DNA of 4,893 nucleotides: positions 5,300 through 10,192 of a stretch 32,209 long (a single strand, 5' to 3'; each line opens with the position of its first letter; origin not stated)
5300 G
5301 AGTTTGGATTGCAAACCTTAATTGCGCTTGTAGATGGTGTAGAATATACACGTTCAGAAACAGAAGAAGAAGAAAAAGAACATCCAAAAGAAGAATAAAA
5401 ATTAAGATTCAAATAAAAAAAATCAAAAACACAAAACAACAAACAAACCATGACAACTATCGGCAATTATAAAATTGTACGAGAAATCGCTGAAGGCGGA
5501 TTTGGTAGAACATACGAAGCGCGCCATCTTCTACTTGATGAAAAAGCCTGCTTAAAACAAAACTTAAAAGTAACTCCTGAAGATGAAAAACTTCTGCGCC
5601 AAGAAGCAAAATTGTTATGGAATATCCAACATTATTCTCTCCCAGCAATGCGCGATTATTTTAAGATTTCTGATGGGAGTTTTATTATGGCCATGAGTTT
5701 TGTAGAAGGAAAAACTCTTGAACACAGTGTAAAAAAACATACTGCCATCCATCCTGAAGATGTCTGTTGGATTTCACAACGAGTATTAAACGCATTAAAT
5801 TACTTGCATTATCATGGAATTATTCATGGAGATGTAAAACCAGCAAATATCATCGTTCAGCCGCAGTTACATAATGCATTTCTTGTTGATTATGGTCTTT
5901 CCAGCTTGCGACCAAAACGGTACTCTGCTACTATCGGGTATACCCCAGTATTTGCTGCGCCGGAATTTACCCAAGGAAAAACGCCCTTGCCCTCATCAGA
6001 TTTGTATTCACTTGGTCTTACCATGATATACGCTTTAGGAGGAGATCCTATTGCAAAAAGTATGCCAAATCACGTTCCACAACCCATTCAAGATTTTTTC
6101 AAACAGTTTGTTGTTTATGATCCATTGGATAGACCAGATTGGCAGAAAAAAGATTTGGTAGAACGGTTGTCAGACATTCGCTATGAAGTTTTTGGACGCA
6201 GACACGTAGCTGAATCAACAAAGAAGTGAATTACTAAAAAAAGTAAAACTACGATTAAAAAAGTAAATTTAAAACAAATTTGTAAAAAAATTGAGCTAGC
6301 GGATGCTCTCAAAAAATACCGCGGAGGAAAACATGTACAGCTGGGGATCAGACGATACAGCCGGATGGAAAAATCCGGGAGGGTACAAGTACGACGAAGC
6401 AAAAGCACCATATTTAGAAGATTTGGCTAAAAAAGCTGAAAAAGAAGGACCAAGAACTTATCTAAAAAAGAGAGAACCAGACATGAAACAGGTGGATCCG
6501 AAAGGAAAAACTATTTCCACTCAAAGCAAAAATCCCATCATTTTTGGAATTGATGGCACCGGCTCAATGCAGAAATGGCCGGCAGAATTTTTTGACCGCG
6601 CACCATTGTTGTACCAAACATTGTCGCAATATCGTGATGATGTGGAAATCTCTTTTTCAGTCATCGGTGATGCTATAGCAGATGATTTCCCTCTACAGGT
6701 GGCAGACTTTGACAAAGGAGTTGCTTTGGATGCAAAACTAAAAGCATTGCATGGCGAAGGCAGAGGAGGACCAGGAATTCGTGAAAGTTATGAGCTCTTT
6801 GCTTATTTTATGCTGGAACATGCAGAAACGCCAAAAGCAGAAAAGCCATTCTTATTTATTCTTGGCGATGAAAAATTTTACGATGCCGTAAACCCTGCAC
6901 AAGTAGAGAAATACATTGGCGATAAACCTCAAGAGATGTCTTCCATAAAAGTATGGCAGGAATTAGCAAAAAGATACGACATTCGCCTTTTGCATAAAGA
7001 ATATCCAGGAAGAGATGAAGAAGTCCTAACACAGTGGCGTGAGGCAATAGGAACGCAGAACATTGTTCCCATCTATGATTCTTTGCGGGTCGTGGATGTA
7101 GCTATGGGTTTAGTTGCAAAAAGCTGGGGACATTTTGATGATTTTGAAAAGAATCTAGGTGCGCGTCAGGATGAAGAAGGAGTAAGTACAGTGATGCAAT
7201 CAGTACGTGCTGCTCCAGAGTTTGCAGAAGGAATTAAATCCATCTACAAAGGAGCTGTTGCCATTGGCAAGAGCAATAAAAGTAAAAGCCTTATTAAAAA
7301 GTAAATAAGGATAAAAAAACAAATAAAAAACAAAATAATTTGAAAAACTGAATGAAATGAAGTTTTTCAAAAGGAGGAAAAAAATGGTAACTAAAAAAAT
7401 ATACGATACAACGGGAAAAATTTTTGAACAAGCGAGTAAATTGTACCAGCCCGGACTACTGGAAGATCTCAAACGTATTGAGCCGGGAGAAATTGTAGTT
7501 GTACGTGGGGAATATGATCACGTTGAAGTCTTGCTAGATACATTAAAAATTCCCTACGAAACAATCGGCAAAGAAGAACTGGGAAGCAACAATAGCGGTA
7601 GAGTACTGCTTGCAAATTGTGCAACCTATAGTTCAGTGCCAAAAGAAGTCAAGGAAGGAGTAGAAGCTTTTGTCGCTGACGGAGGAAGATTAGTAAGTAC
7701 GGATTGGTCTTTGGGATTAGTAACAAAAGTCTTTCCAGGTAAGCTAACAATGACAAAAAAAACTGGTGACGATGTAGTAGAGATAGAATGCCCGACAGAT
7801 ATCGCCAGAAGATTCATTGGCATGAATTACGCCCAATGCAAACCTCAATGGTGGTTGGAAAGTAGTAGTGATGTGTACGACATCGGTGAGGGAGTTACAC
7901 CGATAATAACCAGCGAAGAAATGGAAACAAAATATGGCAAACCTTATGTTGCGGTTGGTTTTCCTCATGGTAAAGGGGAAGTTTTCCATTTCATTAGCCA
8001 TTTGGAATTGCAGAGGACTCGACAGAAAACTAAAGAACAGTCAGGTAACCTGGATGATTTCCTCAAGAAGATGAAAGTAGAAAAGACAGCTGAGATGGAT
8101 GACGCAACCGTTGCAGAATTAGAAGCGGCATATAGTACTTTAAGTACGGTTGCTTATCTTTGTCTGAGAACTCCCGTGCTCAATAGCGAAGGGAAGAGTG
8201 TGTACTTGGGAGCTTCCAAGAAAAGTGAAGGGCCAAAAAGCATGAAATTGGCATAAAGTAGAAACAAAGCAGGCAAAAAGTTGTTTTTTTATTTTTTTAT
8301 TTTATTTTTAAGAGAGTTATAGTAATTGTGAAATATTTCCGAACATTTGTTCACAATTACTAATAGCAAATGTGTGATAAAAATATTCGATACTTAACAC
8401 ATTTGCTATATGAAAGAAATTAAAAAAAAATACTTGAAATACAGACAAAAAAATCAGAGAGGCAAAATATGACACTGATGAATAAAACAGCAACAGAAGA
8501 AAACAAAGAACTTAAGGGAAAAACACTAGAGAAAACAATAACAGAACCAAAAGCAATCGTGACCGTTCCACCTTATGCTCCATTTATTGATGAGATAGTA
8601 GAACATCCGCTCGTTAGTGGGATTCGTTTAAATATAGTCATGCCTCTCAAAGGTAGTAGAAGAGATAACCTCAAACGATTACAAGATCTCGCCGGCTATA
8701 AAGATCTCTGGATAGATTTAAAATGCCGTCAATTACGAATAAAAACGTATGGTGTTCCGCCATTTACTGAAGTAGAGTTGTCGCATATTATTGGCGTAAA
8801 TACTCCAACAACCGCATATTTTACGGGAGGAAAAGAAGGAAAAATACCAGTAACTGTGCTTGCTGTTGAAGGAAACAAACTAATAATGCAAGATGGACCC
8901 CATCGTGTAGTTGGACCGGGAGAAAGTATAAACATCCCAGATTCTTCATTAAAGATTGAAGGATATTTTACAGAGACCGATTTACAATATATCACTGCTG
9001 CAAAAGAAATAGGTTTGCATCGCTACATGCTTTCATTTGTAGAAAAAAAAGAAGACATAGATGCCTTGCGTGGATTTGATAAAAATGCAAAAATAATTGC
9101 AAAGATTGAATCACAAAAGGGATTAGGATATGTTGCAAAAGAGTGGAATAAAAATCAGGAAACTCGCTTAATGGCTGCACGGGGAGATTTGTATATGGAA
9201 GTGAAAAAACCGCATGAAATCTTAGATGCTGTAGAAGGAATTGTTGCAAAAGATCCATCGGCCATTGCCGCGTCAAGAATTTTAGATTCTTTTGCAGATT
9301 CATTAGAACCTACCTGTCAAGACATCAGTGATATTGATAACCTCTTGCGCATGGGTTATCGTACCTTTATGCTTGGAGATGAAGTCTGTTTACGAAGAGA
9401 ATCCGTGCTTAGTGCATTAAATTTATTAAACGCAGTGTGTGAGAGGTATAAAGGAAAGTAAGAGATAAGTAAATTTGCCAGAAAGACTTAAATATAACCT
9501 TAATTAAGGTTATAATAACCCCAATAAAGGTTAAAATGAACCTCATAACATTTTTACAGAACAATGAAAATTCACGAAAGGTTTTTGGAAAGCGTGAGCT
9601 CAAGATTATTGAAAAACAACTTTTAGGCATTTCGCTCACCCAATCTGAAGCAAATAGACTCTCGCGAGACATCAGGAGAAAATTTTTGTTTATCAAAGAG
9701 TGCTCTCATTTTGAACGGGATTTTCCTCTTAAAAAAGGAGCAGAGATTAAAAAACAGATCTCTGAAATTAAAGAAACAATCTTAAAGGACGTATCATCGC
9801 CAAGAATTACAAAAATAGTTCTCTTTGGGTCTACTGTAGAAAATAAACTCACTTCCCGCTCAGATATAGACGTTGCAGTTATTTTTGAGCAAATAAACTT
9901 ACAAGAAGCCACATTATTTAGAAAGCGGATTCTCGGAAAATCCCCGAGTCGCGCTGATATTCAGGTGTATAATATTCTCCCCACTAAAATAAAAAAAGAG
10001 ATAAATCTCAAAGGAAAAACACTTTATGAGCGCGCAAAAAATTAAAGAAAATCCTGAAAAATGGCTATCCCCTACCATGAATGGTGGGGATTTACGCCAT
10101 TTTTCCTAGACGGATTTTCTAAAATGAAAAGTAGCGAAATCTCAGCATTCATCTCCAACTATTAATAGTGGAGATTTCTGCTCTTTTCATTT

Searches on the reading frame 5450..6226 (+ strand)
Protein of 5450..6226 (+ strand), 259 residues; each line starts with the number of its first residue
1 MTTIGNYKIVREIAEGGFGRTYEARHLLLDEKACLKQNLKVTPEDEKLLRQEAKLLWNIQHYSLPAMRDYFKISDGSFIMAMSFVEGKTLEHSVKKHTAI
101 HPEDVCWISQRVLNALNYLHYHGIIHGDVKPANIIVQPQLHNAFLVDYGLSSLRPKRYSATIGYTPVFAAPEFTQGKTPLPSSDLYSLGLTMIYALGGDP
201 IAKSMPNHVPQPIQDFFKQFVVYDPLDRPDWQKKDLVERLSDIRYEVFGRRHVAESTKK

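Call 25: search_protein_families(library=pfam, proteins=[window:5450-6226:+], max_evalue=0.01)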
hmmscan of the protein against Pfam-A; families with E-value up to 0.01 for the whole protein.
window:5450-6226:+ (259 aa): 4 families
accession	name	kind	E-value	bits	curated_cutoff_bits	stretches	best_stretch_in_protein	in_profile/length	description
PF00069.31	Pkinase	-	9.1e-33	114.2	31.7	1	7-204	1-199/263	Protein kinase domain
PF07714.23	PK_Tyr_Ser-Thr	-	1.7e-17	64.1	23.1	1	8-213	2-217/258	Protein tyrosine and serine/threonine kinase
PF03109.22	ABC1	-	8.9e-05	22.2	22.9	1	78-152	143-215/244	ABC1 atypical kinase-like domain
PF19974.5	TCAD9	-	0.0039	16.8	40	1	97-148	275-321/429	Ternary complex associated domain 9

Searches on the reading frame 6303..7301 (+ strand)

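Call 25: search_protein_families(library=pfam, proteins=[window:6303-7301:+], max_evalue=0.01)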
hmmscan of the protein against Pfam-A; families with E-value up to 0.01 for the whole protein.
window:6303-7301:+ (333 aa): 0 families

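Call 56: search_protein_families(library=pfam, proteins=[window:6303-7301:+], max_evalue=5)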
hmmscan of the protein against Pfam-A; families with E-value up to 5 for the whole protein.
window:6303-7301:+ (333 aa): 1 family
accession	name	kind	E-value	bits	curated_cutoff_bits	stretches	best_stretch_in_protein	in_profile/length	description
PF12476.13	DUF3696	-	0.012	16.2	22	1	72-98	19-43/52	Protein of unknown function (DUF3696)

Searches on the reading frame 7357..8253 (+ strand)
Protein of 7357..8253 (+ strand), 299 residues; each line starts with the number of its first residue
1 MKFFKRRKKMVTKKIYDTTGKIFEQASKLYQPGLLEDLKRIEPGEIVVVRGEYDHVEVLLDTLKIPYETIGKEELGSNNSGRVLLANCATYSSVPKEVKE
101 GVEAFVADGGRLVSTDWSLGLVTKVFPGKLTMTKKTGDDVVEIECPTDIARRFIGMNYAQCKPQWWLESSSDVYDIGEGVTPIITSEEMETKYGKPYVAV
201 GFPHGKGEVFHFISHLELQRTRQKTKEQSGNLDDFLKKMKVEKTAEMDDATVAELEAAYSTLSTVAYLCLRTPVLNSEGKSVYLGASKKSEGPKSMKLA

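Call 25: search_protein_families(library=pfam, proteins=[window:7357-8253:+], max_evalue=0.01)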
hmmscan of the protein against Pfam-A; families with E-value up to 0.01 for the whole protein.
window:7357-8253:+ (299 aa): 0 families

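Call 56: search_protein_families(library=pfam, proteins=[window:7357-8253:+], max_evalue=5)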
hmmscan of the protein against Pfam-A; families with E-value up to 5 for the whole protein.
window:7357-8253:+ (299 aa): 4 families
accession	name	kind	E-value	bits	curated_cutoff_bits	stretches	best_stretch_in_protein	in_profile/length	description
PF08532.16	Glyco_hydro_42M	-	0.02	14.9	25.8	1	91-118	66-93/207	Beta-galactosidase trimerisation domain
PF15711.10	ILEI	-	0.04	14.9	27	1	8-75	13-73/90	Interleukin-like EMT inducer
PF07521.17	RMMBL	-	0.054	13.9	21.6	1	31-64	20-53/63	Zn-dependent metallo-hydrolase RNA specificity domain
PF09286.16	Pro-kuma_activ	-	0.19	12.4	23.5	0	44-103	85-135/143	Pro-kumamolisin, activation domain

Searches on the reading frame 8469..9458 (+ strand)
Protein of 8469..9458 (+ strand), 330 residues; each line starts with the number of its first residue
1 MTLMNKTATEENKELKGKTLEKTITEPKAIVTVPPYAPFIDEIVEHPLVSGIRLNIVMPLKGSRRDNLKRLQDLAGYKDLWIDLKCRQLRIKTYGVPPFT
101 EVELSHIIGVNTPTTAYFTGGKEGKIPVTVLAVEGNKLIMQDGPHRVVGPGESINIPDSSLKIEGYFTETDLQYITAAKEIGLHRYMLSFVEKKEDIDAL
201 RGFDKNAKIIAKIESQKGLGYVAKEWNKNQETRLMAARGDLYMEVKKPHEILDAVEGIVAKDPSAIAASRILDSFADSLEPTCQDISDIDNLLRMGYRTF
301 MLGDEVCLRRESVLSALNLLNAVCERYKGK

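Call 5: search_protein_families(library=pfam, proteins=[window:8469-9458:+], max_evalue=0.01)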
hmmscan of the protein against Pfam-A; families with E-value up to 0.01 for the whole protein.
window:8469-9458:+ (330 aa): 1 family
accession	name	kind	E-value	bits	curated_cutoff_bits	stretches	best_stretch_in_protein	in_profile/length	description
PF00224.27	PK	-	7e-15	55.4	30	1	123-305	130-317/328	Pyruvate kinase, barrel domain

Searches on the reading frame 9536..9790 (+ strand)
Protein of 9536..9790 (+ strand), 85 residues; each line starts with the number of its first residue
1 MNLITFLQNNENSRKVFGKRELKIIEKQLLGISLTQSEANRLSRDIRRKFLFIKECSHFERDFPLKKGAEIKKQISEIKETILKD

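Call 56: search_protein_families(library=pfam, proteins=[window:9536-9790:+], max_evalue=5)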
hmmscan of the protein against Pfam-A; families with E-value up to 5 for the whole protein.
window:9536-9790:+ (85 aa): 0 families

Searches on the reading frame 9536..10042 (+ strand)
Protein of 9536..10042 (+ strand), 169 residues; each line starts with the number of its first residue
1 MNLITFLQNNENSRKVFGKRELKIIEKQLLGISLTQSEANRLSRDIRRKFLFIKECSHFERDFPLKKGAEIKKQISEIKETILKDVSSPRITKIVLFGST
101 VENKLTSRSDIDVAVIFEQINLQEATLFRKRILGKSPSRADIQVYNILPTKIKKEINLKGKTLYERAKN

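Call 5: search_protein_families(library=pfam, proteins=[window:9536-10042:+], max_evalue=0.01)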
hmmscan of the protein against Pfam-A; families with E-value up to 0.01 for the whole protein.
window:9536-10042:+ (169 aa): 3 families
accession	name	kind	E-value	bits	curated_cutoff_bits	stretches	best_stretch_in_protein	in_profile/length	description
PF18765.7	Polbeta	-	1.6e-13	51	26.9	1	88-168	10-92/93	Polymerase beta, Nucleotidyltransferase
PF01909.29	NTP_transf_2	-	4e-09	37.2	21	1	81-156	3-86/93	Nucleotidyltransferase domain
PF22600.2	MTPAP-like_central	-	0.00052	20.6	27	1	70-124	24-72/139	Poly(A) RNA polymerase, mitochondrial-like, central palm domain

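Call 6: search_protein_families(library=ncbifam, proteins=[window:9536-10042:+], max_evalue=0.01)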
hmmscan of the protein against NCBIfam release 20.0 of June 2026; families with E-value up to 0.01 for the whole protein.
window:9536-10042:+ (169 aa): 7 families
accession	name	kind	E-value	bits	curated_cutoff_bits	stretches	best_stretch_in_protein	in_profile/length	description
NF047752.1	MntA_antitoxin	equivalog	3.8e-11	42.8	60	1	89-167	5-84/106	type VII toxin-antitoxin system MntA family adenylyltransferase antitoxin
NF012212.1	ANT_9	subfamily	2.7e-05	23.5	340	1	70-122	1-52/249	aminoglycoside nucleotidyltransferase ANT(9)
NF010309.0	PRK13746.1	subfamily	3.2e-05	23.4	193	1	69-125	7-61/263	aminoglycoside adenylyltransferase family protein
NF012157.0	ANT_3pp_I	equivalog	0.00054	19.3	375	1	69-126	1-56/256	AadA family aminoglycoside 3''-O-nucleotidyltransferase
NF012135.0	ANT_3pp_9_crypt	exception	0.0057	16.2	560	1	81-141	18-80/262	cryptic aminoglycoside nucleotidyltransferase ANT(3'')/ANT(9)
NF033127.1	ANT_3pp_AadA3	exception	0.0083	15.6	595.5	0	70-126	3-57/258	ANT(3'')-Ia family aminoglycoside nucleotidyltransferase AadA3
NF033126.1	ANT_3pp_AadA1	exception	0.0085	15.7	587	0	69-126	2-57/258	ANT(3'')-Ia family aminoglycoside nucleotidyltransferase AadA1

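Call 62: search_solved_structures(query=window:9536-10042:+, max_evalue=1)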
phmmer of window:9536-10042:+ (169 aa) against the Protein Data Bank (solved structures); distinct sequences matched with E-value up to 1: 8.
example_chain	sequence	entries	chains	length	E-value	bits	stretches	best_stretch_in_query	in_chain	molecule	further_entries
2rff_A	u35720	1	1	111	0.048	16.9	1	76-135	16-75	Putative nucleotidyltransferase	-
2qy2_A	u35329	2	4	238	0.1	15.8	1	83-136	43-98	Probable mRNA-capping enzyme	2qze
3bgy_A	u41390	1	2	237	0.11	15.8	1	83-136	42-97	Polynucleotide 5'-triphosphatase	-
5dqa_A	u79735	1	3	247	0.13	15.6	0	100-148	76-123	t3284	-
7uy4_A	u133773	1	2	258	0.21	14.8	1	69-126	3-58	Aminoglycoside (3'') (9) adenylyltransferase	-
7ae2_B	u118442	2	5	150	0.21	14.8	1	75-120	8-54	MNT ANTITOXIN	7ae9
9z7q_I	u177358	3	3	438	0.49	13.7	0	81-127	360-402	Cmr1-MntA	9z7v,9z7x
1no5_A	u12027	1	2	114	0.86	12.9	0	70-119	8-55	Hypothetical protein HI0073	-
